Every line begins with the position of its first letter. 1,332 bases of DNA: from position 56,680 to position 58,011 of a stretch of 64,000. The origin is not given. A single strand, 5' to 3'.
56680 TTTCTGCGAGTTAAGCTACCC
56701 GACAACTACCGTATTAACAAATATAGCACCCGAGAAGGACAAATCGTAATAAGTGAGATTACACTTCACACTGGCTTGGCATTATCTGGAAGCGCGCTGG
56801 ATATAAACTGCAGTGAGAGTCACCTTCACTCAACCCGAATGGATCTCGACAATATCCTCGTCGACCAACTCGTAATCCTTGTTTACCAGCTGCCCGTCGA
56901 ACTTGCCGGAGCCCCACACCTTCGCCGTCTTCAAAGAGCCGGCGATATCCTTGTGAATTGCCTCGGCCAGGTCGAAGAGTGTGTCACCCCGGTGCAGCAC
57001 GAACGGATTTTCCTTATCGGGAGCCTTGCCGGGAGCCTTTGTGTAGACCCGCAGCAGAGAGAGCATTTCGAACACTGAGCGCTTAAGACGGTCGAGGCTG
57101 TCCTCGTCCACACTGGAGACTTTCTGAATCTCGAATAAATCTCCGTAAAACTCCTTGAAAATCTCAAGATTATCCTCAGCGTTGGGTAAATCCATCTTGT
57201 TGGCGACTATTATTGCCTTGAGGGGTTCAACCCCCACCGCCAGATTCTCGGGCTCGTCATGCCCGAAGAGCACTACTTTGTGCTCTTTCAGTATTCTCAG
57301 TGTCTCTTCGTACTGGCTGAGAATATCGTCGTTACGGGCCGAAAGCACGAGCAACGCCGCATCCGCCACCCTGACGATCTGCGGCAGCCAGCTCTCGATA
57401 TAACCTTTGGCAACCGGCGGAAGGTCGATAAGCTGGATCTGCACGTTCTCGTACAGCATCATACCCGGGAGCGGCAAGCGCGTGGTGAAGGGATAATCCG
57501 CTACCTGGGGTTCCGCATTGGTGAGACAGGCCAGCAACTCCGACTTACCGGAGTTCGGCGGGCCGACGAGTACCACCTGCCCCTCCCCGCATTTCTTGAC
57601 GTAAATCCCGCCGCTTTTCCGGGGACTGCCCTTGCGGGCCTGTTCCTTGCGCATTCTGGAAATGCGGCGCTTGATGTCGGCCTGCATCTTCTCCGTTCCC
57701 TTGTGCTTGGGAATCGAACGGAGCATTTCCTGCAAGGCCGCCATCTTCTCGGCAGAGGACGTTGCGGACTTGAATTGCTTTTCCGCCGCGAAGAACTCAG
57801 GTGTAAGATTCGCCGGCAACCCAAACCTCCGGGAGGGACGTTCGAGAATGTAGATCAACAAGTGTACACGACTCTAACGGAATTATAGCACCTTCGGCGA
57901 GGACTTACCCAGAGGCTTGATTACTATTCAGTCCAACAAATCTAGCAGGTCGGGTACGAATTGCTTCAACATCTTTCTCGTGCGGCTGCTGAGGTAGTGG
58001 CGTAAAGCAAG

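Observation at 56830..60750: Operon of an 846-aa unknown all-alpha protein and a DRG-like TGS GTPase, behind a perfect palindromic operator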

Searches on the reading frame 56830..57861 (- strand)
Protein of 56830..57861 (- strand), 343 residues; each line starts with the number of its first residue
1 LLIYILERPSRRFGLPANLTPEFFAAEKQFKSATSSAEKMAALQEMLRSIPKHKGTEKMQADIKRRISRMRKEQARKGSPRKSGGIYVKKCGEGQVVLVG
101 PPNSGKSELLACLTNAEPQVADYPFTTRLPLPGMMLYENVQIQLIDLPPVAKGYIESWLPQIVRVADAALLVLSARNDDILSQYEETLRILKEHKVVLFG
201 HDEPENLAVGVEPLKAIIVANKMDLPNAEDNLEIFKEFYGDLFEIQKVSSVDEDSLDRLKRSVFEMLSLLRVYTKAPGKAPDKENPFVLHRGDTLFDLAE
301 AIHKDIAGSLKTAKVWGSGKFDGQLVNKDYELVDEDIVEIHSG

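Call 3: search_protein_families(library=pfam, proteins=[window:56830-57861:-], max_evalue=0.01)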
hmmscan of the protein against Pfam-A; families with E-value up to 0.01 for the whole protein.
window:56830-57861:- (343 aa): 6 families
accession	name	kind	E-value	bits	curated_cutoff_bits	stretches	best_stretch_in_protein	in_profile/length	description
PF01926.29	MMR_HSR1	-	2.3e-16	60.3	21.9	1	95-193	1-102/113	50S ribosome-binding GTPase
PF02824.27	TGS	-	2e-14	53.8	22.2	1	271-341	2-59/60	TGS domain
PF02421.24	FeoB_N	-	9.6e-08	32.1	27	1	95-148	2-55/156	Ferrous iron transport protein B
PF00009.33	GTP_EFTU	-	1.9e-05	24.8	26.5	0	137-196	66-122/188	Elongation factor Tu GTP binding domain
PF03193.22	RsgA_GTPase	-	0.0017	18.7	30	0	213-267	53-108/174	RsgA GTPase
PF16897.10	MMR_HSR1_Xtn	-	0.0077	16.6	35.2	0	215-269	57-106/106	C-terminal region of MMR_HSR1 domain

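Call 4: search_protein_families(library=ncbifam, proteins=[window:56830-57861:-], max_evalue=0.01)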
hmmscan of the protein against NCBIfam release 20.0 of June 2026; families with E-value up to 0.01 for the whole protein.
window:56830-57861:- (343 aa): 17 families
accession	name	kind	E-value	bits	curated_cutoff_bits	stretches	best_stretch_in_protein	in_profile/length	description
NF008955.0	PRK12297.1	equivalog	6.3e-21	74.8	406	1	95-275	161-336/429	GTPase ObgE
TIGR02729.1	Obg_CgtA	equivalog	6.7e-18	64.8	280.25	1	75-267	139-328/329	Obg family GTPase CgtA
NF007171.0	PRK09602.1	subfamily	5.4e-17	61.7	387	2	95-133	4-42/397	YchF-related putative GTPase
NF008954.1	PRK12296.1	equivalog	3.1e-16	58.9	377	1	87-274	153-346/470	GTPase ObgE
NF008956.1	PRK12299.1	equivalog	2.4e-15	56.3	300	1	74-267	139-325/327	GTPase ObgE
NF000908.1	PRK00089.1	equivalog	5.8e-10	38.9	237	1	94-268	4-168/291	GTPase Era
TIGR03594.1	GTPase_EngA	equivalog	2e-09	37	306.7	2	95-267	2-160/432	ribosome biogenesis GTPase Der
TIGR00231.1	small_GTP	domain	6.8e-09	35.7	42.5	1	94-198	4-117/164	GTP-binding protein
TIGR03156.1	GTP_HflX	equivalog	3.2e-06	26.3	216.75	1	60-265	156-349/351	GTPase HflX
NF003661.0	PRK05291.1-3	equivalog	2.3e-05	23.9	380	1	95-263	218-366/448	tRNA uridine-5-carboxymethylaminomethyl(34) synthesis GTPase MnmE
TIGR00436.1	era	equivalog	5.6e-05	22.6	116.25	1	95-152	2-60/270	GTPase Era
TIGR00437.1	feoB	equivalog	5.6e-05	22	315.65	1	100-148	1-49/594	ferrous iron transport protein B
TIGR03596.1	GTPase_YlqF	equivalog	0.00046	19.7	208.2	0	57-148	85-171/276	ribosome biogenesis GTPase YlqF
TIGR00092.1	TIGR00092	equivalog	0.00088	18.5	279.2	1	98-134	7-44/368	redox-regulated ATPase YchF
NF003255.0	PRK04213.1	equivalog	0.0017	17.7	164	0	93-149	9-61/204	GTP-binding protein EngB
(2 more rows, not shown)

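Call 6: search_solved_structures(query=window:56830-57861:-, max_evalue=0.001, show_alignments=1)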
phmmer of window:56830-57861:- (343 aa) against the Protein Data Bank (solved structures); distinct sequences matched with E-value up to 0.001: 29.
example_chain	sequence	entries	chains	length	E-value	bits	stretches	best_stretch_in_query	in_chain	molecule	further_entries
4a9a_A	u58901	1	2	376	1.9e-28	102.7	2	34-156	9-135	RIBOSOME-INTERACTING GTPASE 1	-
7nrc_So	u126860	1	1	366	2.2e-28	102.5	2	38-178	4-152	Ribosome-interacting GTPase 2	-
7rr5_R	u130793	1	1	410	4.1e-28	101.6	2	35-156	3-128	Ribosome-interacting GTPase 1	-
1lnz_A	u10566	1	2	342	1.6e-14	57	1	75-263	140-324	SPO0B-associated GTP-binding protein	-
7odt_t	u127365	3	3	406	9.4e-13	51.1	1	94-259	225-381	Mitochondrial ribosome-associated GTPase 2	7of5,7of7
7o9k_G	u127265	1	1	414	9.8e-13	51.1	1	94-259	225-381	Mitochondrial ribosome-associated GTPase 2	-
7oi6_y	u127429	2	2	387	1.1e-12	51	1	95-232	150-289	GTP-binding protein 10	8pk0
2eki_A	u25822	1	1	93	1.2e-10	44.2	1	267-340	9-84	Developmentally-regulated GTP-binding protein 1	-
9e9c_t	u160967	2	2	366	9.7e-10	41.2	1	95-238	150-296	GTP-binding protein 10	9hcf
1udx_A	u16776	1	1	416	4.1e-09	39.2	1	95-157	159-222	the GTP-binding protein Obg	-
2e87_A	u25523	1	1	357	1.1e-08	37.7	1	96-268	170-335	Hypothetical protein PH1320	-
6lss_4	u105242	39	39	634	2.8e-08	36.5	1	96-280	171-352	Nucleolar GTP-binding protein 1 | GTP-binding protein 4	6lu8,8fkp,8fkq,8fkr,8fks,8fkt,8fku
5m04_A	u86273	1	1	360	8.8e-08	34.8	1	69-156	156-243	GTPase ObgE/CgtA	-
4csu_9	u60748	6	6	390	1e-07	34.6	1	69-156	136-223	GTPASE OBGE/CGTA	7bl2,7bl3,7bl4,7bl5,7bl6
3kxk_A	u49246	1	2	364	2.2e-06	30.2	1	57-270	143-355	GTP-binding protein (HflX)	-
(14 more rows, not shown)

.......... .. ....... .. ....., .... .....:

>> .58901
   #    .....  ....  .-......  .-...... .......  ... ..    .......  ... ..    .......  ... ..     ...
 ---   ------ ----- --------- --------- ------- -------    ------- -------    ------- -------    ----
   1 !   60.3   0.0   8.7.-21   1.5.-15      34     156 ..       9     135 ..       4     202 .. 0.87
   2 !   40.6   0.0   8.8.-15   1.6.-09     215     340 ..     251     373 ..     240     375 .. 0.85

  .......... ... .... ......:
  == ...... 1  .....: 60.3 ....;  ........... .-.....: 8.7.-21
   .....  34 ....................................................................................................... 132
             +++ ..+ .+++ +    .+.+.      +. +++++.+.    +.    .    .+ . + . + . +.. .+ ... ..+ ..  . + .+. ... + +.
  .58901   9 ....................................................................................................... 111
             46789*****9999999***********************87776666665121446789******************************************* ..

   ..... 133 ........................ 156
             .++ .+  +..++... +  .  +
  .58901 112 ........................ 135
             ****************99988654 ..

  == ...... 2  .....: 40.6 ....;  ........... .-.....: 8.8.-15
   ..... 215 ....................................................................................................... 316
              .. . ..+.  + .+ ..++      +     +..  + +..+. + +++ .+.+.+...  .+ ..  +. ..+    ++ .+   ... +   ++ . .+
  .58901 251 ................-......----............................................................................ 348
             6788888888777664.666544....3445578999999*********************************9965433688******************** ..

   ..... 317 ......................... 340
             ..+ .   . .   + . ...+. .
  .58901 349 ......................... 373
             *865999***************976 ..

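Call 14: find_homologous_proteins(query=window:56830-57861:-, max_evalue=1e-10)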
Query window:56830-57861:- (343 aa): 7978 proteins with E <= 1e-10 among 8000 candidates; the best 120 are listed.
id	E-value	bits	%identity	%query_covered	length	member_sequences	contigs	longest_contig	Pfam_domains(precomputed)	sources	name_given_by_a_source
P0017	5.2e-213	724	99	96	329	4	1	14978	PF02824.28,PF01926.30,PF02421.25,PF00009.34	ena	-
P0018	5.2e-184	629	85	96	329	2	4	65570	PF02824.28,PF01926.30,PF02421.25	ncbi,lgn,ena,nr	ncbi:MAG TPA: GTPase [Acidobacteriota bacterium]|nr:GTPase [Acidobacteriota bacterium]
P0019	6.7e-173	592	78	96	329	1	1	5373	PF02824.28,PF01926.30,PF02421.25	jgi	jgi:ribosome-interacting GTPase 1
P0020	4.8e-171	586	79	96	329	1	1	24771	PF02824.28,PF01926.30,PF02421.25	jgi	jgi:ribosome-interacting GTPase 1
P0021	2.0e-170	584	78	96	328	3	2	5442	PF02824.28,PF01926.30,PF02421.25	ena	-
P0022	1.1e-168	578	78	96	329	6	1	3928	PF02824.28,PF01926.30,PF02421.25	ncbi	-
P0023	5.9e-167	573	76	96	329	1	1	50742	PF02824.28,PF01926.30,PF02421.25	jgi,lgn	jgi:ribosome-interacting GTPase 1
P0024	6.0e-167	573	75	96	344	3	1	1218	PF02824.28,PF01926.30,PF02421.25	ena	-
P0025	1.3e-161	555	74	96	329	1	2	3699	PF02824.28,PF01926.30,PF02421.25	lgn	-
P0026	7.9e-136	470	68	88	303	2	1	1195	PF02824.28,PF01926.30,PF02421.25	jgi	jgi:ribosome-interacting GTPase 1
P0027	1.4e-134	466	73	83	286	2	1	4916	PF02824.28,PF01926.30,PF02421.25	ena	-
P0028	3.0e-134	465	63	95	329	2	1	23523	PF02824.28,PF01926.30,PF02421.25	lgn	-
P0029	4.9e-133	461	62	95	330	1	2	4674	PF02824.28,PF01926.30,PF02421.25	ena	-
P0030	3.8e-132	458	63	95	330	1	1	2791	PF02824.28,PF01926.30,PF02421.25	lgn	-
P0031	1.8e-131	456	62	95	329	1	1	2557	PF02824.28,PF01926.30,PF02421.25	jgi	jgi:ribosome-interacting GTPase 1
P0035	1.5e-124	433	57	95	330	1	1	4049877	PF02824.28,PF01926.30,PF02421.25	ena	-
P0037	5.1e-122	425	59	95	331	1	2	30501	PF02824.28,PF01926.30,PF02421.25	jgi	jgi:ribosome-interacting GTPase 1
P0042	9.0e-108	378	54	95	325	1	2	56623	PF02824.28,PF01926.30,PF02421.25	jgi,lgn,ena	-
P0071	5.7e-105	369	52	95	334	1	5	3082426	PF02824.28,PF01926.30,PF02421.25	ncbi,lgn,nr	ncbi:MAG: TGS domain-containing protein [Blastocatellia bacterium]|nr:TGS domain-containing protein 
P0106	2.6e-103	364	52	95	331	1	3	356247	PF02824.28,PF01926.30,PF02421.25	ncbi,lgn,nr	ncbi:MAG: GTPase [Armatimonadota bacterium]|nr:GTPase [Armatimonadota bacterium] MDR7433664.1 GTPase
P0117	5.3e-103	363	53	95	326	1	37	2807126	PF02824.28,PF01926.30,PF02421.25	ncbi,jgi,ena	ncbi:MAG: GTPase [Terriglobia bacterium]|jgi:hypothetical protein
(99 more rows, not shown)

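Call 16: find_encoding_contigs(protein=P0035, flank=7000, max_places=1)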
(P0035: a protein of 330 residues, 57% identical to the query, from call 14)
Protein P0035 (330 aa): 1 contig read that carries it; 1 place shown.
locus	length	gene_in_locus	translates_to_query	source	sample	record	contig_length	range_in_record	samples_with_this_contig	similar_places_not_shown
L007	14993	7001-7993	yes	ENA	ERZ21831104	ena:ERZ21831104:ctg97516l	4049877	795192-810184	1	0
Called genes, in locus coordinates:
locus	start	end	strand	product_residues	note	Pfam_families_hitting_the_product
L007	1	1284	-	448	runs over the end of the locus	PF12679:ABC2_membrane_2, PF12698:ABC2_membrane_3, PF12730:ABC2_membrane_4 (weak), PF13346:ABC2_membrane_5 (weak), PF12040:DUF3526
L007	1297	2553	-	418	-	PF12679:ABC2_membrane_2, PF12698:ABC2_membrane_3, PF01061:ABC2_membrane (weak), PF10920:DUF2705 (weak), PF12730:ABC2_membrane_4 (weak)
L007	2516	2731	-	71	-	-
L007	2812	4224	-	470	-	PF01139:RtcB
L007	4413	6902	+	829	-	-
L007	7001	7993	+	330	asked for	PF01926:MMR_HSR1, PF02421:FeoB_N, PF02824:TGS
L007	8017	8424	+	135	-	PF12840:HTH_20, PF01022:HTH_5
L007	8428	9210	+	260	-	PF01135:PCMT, PF13489:Methyltransf_23, PF01209:Ubie_methyltran, PF05175:MTS, PF06325:PrmA, PF13847:Methyltransf_31, PF08241:Methyltransf_11, PF08242:Methyltransf_12, +7 more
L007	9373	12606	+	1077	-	PF02018:CBM_4_9 (weak), PF04916:Phospholip_B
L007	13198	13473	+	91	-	-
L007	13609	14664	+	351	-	-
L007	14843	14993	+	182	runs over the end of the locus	PF00903:Glyoxalase, PF12681:Glyoxalase_2 (faint), PF22677:Ble-like_N (weak)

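Call 17: find_encoding_contigs(protein=P0071, flank=7000, max_places=1)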
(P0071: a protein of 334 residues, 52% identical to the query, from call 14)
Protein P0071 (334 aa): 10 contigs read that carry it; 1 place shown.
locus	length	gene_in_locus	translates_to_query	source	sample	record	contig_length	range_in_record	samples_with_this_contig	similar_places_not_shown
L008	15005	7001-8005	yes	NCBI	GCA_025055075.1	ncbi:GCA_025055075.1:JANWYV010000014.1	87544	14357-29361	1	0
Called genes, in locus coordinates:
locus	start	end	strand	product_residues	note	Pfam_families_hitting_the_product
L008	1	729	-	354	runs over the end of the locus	PF13480:Acetyltransf_6, PF02388:FemAB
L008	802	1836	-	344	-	PF01370:Epimerase, PF04321:RmlD_sub_bind, PF05368:NmrA (faint), PF16363:GDP_Man_Dehyd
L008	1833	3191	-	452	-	PF04932:Wzy_C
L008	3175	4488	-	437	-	PF07719:TPR_2 (faint), PF13176:TPR_7 (faint), PF13424:TPR_12 (faint), PF13428:TPR_14 (faint), PF13371:TPR_9 (weak), PF13432:TPR_16, PF23914:TPR_CcmH_CycH (weak), PF14559:TPR_19 (weak), +4 more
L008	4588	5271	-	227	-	-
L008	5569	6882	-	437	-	PF00266:Aminotran_5, PF00155:Aminotran_1_2 (faint), PF00266:Aminotran_5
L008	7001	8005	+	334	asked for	PF01926:MMR_HSR1, PF02421:FeoB_N, PF02824:TGS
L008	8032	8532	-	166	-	-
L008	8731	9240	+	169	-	PF02075:RuvC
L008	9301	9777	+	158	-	PF13534:Fer4_17 (faint), PF14697:Fer4_21 (faint), PF12797:Fer4_2 (faint), PF13237:Fer4_10 (faint), PF12837:Fer4_6 (faint), PF12838:Fer4_7, PF13187:Fer4_9 (weak), PF00037:Fer4, +1 more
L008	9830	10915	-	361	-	PF00022:Actin (faint), PF06723:MreB_Mbl, PF00012:HSP70 (weak), PF14450:FtsA (weak)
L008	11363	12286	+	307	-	PF01497:Peripla_BP_2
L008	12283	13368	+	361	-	PF01032:FecCD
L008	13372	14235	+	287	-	PF00005:ABC_tran, PF13304:AAA_21 (faint)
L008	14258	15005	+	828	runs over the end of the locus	PF13620:CarboxypepD_reg, PF07715:Plug, PF00593:TonB_dep_Rec_b-barrel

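Call 18: find_encoding_contigs(protein=P0117, flank=7000, max_places=1)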
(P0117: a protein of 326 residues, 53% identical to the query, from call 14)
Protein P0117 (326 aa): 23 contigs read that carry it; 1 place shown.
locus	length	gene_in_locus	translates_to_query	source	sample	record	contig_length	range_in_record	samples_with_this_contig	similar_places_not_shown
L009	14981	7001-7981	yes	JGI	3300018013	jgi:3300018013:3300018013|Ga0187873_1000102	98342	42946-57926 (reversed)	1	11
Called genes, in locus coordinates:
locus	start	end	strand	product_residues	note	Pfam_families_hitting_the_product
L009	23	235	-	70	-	-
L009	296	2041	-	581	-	PF00474:SSF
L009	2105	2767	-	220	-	PF00596:Aldolase_II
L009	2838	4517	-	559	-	PF00370:FGGY_N, PF02782:FGGY_C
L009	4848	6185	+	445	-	PF01408:GFO_IDH_MocA, PF19051:GFO_IDH_MocA_C2 (weak), PF22725:GFO_IDH_MocA_C3 (faint), PF02894:GFO_IDH_MocA_C (faint)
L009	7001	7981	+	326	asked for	PF01926:MMR_HSR1, PF02421:FeoB_N (weak), PF02824:TGS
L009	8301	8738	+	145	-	-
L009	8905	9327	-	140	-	PF01814:Hemerythrin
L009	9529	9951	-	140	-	PF01814:Hemerythrin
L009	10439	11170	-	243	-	PF00106:adh_short, PF23441:SDR (weak), PF08659:KR, PF13561:adh_short_C2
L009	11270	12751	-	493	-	PF13687:DUF4153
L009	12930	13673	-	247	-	PF01255:Prenyltransf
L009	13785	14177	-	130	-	PF13601:HTH_34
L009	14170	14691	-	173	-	-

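Call 19: find_encoding_contigs(protein=P0106, flank=7000, max_places=1)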
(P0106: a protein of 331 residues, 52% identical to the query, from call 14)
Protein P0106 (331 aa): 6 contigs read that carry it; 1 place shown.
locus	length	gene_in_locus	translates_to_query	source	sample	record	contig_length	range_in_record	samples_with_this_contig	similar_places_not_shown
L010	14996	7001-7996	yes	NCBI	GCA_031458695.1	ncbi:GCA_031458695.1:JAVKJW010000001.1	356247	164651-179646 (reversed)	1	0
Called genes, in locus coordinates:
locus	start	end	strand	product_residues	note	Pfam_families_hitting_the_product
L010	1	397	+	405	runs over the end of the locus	PF12704:MacB_PCD, PF02687:FtsX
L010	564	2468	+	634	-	PF06480:FtsH_ext (weak), PF06068:TIP49 (weak), PF00004:AAA, PF17862:AAA_lid_3, PF01434:Peptidase_M41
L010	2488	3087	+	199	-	PF08279:HTH_11, PF02829:3H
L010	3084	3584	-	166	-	-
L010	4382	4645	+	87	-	-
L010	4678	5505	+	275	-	PF01209:Ubie_methyltran, PF13489:Methyltransf_23, PF01189:Methyltr_RsmB-F (faint), PF01728:FtsJ (weak), PF13847:Methyltransf_31, PF08241:Methyltransf_11, PF08242:Methyltransf_12, PF13649:Methyltransf_25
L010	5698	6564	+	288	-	-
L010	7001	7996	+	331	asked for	PF01926:MMR_HSR1, PF02421:FeoB_N, PF02824:TGS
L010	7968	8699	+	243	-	PF06325:PrmA, PF01170:UPF0020, PF05175:MTS, PF13847:Methyltransf_31, PF08241:Methyltransf_11, PF13649:Methyltransf_25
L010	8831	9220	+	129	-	PF07884:VKOR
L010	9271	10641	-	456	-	PF20972:MASE9 (weak), PF13487:HD_5, PF01966:HD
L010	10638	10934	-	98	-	-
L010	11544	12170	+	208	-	PF03070:TENA_THI-4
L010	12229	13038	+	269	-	PF08543:Phos_pyr_kin, PF02110:HK (weak), PF00294:PfkB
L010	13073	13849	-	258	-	PF02535:Zip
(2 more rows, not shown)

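Call 36: search_protein_families(library=padloc, proteins=[window:56830-57819:-], max_evalue=0.1)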
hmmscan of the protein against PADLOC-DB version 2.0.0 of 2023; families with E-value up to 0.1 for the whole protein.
window:56830-57819:- (329 aa): 3 families
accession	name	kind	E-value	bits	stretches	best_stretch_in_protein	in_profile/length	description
PDLC01515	Csx3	-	0.0011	16.5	1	81-111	8-38/183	"CAS-I,CAS-III; associated"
PDLC01045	Csx3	-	0.0048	14.2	1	79-111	107-139/286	Csx3-AAA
PDLC04140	mad8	-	0.013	13.1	1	80-148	28-70/314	mads_8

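Call 45: find_encoding_contigs(protein=P0037, flank=7000, max_places=1)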
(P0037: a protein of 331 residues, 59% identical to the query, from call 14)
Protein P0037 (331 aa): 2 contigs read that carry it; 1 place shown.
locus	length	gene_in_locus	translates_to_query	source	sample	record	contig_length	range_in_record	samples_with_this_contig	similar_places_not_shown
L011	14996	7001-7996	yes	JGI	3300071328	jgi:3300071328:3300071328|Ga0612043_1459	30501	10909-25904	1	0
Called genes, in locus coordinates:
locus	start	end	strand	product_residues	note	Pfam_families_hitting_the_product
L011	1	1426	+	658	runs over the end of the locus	PF17900:Peptidase_M1_N, PF01433:Peptidase_M1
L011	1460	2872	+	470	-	PF12390:Se-cys_synth_N, PF03841:SelA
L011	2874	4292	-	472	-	PF01139:RtcB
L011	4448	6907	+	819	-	-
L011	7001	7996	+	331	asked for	PF01926:MMR_HSR1, PF02421:FeoB_N, PF02824:TGS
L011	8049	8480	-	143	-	PF06902:Fer4_19 (weak), PF09360:zf-CDGSH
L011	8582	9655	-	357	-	PF03193:RsgA_GTPase, PF02421:FeoB_N (faint), PF10662:PduV-EutP (faint), PF00005:ABC_tran (faint), PF01926:MMR_HSR1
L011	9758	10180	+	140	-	PF04134:DCC1-like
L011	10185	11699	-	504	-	PF00990:GGDEF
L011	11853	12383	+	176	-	PF00254:FKBP_C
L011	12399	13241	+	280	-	PF00254:FKBP_C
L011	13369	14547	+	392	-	PF00535:Glycos_transf_2, PF21969:MGS_GT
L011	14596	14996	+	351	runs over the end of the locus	-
